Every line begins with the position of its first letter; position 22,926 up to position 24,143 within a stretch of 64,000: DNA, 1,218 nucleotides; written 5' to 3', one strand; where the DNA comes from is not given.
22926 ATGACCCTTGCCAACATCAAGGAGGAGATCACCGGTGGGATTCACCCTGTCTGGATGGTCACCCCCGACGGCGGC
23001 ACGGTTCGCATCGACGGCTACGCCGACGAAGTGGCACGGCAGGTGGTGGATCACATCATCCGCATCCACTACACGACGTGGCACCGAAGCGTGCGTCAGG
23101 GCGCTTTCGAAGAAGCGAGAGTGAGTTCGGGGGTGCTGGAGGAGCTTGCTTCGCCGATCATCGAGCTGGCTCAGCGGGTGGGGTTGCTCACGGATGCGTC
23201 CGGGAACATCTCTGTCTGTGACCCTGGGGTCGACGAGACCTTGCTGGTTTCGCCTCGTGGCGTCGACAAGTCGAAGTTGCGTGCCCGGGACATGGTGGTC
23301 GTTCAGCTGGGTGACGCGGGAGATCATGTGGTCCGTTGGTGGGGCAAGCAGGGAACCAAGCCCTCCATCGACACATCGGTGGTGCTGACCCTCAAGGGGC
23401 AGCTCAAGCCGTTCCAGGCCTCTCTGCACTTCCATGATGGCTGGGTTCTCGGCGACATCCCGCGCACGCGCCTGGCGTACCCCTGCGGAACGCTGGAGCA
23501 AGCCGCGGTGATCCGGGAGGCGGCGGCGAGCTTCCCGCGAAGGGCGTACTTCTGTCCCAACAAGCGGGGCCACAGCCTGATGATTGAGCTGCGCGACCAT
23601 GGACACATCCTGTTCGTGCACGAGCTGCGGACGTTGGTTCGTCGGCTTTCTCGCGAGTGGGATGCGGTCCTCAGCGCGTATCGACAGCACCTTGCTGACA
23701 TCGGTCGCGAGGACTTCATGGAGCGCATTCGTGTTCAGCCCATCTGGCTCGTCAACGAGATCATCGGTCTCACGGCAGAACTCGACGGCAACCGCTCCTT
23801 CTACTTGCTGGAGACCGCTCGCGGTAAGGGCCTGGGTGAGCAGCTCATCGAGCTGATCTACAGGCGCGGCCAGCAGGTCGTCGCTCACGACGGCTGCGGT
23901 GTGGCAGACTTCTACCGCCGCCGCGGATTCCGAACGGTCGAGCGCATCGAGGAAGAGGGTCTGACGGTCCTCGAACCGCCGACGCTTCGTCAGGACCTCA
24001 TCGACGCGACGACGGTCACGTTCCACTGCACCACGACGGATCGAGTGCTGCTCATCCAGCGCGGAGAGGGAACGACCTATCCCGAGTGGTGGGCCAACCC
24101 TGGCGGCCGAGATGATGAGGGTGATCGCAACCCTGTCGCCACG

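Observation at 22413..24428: Unusual four-domain fusion: CoaB-like ligase, class II aldolase-like, GNAT-like, NUDIX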

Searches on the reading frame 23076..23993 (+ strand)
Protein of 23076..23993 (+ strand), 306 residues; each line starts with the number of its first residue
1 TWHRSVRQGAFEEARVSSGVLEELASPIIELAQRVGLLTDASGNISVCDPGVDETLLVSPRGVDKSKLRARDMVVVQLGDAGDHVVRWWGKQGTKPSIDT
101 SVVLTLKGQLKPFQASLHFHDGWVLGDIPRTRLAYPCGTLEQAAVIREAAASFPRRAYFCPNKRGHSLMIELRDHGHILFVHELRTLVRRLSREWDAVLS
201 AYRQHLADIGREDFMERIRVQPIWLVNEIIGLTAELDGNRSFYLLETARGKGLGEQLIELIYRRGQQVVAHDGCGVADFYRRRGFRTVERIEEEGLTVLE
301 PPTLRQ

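Call 70: predict_structure(alignment_id=A6)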
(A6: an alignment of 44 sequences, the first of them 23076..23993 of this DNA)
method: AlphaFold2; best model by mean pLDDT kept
length: 306 residues; sequences in the alignment: 44
mean_pLDDT: 94.3   pTM: 0.91
mean pLDDT of the five models: 94.3, 93.9, 93.8, 93.7, 93.2
residues with pLDDT >= 90: 273; 70-90: 23; 50-70: 10; < 50: 0
segments of 3 or more residues with pLDDT < 50: none
pLDDT, mean of each block of 10 residues (from residue 1): 96 89 95 97 95 92 98 97 96 97 93 94 95 96 97 71 76 96 94 98 98 97 96 96 97 97 97 96 98 97 91
secondary structure, 60 per line:
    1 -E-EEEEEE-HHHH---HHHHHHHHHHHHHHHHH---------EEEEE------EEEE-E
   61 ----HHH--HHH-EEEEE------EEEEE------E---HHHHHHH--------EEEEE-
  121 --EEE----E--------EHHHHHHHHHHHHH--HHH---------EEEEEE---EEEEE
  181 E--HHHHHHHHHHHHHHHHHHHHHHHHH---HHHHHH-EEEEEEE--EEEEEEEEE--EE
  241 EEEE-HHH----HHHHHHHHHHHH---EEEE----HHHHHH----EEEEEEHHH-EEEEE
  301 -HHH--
elements in order: E4-9 H11-14 H18-34 E44-48 E55-58 E74-78 E85-89 H100-106 E115-119 E123-125 H140-152 E167-172 E176-181 H184-208 H212-217 E219-225 E228-236 E239-244 H253-264 E268-271 H276-281 E286-291 E296-300

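Call 85: search_protein_representatives(protein=window:23076-23993:+)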
Query: 306 residues. Proteins with E-value up to 0.001 (for the whole library): 157; up to 1e-10: 94; up to 1e-30: 23. The best 150 are listed.
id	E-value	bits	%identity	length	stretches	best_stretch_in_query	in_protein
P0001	3.6e-203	690.0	100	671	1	1-306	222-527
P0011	2.0e-53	198.3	44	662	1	1-305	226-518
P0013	1.3e-48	182.4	42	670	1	27-305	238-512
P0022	1.2e-44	169.4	42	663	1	25-305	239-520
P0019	2.3e-43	165.2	38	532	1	1-303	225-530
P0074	4.5e-43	164.3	40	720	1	1-305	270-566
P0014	3.1e-42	161.5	38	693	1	25-303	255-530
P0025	8.9e-40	153.4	36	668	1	23-302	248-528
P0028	3.8e-36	141.5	36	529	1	2-304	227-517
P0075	5.6e-36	141.0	38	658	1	15-305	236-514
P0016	6.6e-36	140.7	33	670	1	1-304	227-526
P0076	3.1e-34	135.2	37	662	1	24-305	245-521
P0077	1.4e-32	129.8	37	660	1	21-305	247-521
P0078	1.4e-32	129.8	35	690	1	1-303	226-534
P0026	4.0e-32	128.3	34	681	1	18-305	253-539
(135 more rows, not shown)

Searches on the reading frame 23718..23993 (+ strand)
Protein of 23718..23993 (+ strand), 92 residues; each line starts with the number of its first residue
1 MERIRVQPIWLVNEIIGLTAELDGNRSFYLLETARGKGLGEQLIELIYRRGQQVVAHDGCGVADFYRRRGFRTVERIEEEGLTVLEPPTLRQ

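Call 43: search_solved_structures(query=A4, max_evalue=1, show_alignments=2)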
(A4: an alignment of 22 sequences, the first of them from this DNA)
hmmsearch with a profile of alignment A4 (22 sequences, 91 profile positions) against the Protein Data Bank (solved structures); distinct sequences matched with E-value up to 1: 54.
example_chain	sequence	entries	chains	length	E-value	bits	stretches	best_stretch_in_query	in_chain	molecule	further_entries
7dai_A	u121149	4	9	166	0.00013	25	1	24-75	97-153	Serotonin N-acetyltransferase 1, chloroplastic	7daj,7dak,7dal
6k5m_A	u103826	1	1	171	0.00013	25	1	24-75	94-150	Serotonin N-acetyltransferase 1, chloroplastic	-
2atr_A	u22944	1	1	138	0.00098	22.2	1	11-76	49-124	acetyltransferase, GNAT family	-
2kcw_A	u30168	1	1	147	0.00098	22.2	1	11-77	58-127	Uncharacterized acetyltransferase yjaB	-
3dr6_A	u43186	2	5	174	0.0051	19.9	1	27-56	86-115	yncA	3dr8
1yr0_A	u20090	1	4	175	0.0061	19.6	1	24-51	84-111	phosphinothricin acetyltransferase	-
1yvo_A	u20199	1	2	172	0.017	18.2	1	27-53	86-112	conserved hypothetical protein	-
2bl1_A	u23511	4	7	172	0.017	18.2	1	27-53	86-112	PUTATIVE PHOSPHINOTHRICIN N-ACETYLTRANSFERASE PA4866 | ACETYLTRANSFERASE PA4866 FROM P. AERUGINOSA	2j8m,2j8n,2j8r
3ld2_A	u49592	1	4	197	0.02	18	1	29-85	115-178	Putative acetyltransferase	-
3gy9_A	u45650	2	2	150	0.021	17.9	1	23-80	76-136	GCN5-related N-acetyltransferase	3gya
1y9w_A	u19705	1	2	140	0.024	17.7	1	23-75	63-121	Acetyltransferase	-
9s30_A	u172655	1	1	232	0.025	17.7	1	27-75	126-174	GNAT family N-acetyltransferase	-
2pr1_A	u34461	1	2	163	0.028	17.5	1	30-76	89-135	Uncharacterized N-acetyltransferase ylbP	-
5jph_A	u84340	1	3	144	0.036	17.2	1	29-75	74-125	Acetyltransferase SACOL1063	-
5jq4_A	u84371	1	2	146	0.037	17.1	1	29-75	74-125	Acetyltransferase SACOL1063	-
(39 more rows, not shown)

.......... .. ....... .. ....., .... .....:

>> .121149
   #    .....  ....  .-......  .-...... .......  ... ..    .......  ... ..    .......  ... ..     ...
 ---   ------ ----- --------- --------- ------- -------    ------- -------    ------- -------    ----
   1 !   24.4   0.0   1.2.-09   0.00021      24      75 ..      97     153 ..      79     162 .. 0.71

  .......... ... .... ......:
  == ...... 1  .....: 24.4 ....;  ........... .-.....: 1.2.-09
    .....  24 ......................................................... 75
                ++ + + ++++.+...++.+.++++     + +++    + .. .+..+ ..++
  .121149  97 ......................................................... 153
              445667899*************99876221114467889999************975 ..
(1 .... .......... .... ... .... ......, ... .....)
